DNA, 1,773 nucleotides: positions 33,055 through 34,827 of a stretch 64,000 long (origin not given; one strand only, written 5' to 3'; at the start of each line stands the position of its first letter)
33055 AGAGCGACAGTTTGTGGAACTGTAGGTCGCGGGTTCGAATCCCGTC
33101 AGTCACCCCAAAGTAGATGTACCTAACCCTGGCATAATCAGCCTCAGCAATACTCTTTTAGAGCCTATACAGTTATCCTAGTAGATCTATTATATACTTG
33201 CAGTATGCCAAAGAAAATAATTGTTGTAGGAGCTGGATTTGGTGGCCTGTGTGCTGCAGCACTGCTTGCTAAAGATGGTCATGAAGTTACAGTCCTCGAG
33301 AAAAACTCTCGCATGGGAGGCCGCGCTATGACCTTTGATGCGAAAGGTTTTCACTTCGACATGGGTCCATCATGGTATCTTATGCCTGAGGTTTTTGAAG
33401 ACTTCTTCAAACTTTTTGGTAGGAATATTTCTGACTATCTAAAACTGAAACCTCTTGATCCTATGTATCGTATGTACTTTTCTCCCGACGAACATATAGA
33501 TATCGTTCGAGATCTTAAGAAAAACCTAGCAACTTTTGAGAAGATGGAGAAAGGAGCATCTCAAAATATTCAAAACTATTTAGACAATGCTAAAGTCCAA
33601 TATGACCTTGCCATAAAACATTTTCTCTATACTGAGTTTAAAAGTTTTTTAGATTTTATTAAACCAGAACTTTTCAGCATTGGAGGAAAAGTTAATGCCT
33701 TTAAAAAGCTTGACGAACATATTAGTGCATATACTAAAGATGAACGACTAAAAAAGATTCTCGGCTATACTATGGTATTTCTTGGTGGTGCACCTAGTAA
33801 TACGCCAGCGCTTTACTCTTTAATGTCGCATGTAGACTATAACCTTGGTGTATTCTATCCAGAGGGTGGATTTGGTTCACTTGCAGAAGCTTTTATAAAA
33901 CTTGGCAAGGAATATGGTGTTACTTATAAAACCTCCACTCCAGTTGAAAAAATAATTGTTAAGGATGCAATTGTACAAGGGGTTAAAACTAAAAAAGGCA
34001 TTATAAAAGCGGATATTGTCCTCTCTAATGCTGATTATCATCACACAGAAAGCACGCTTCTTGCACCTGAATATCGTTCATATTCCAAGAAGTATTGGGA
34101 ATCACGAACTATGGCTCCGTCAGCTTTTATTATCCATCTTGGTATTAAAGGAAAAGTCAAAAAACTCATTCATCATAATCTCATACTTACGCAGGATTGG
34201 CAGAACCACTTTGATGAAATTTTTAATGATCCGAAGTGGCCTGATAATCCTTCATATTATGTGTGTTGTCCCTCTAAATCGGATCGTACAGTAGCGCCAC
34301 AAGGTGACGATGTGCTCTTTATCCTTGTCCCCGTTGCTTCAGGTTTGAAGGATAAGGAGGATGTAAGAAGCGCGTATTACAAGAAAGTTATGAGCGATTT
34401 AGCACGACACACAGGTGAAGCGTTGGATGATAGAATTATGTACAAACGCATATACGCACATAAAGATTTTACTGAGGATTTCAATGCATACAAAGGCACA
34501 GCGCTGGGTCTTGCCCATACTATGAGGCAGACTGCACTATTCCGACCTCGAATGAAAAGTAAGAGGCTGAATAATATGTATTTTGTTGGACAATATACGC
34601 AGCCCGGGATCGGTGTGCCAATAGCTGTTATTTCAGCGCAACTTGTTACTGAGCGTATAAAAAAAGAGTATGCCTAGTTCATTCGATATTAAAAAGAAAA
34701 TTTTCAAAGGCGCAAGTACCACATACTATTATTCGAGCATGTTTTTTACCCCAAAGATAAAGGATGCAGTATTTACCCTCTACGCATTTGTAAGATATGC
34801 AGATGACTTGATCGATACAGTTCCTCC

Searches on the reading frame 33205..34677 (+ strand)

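Call 31: search_protein_families(library=pfam, proteins=[window:33205-34677:+], max_evalue=0.00001)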
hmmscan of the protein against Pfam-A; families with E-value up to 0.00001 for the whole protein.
window:33205-34677:+ (490 aa): 8 families
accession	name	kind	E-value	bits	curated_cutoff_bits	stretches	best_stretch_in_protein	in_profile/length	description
PF01593.30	Amino_oxidase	-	1.9e-35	123.5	19.8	1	13-485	2-442/443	Flavin containing amine oxidoreductase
PF13450.12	NAD_binding_8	-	3.2e-18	66.2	21.9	1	7-71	1-65/68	NAD(P)-binding Rossmann-like domain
PF01266.30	DAO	-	7.1e-12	46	27.9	1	4-52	1-49/353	FAD dependent oxidoreductase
PF00996.24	GDI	-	1.2e-08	34.4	23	1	217-279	224-287/436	GDP dissociation inhibitor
PF00890.30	FAD_binding_2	-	2.2e-07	30.8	20.4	1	5-41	2-37/414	FAD binding domain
PF03486.20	HI0933_like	-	2.7e-06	27.5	50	0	4-39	2-37/244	HI0933-like protein Rossmann domain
PF07992.20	Pyr_redox_2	-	3.6e-06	27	26.1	0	2-42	142-181/291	Pyridine nucleotide-disulphide oxidoreductase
PF12831.13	FAD_oxidored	-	9.1e-06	25.6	27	0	5-41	2-38/416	FAD dependent oxidoreductase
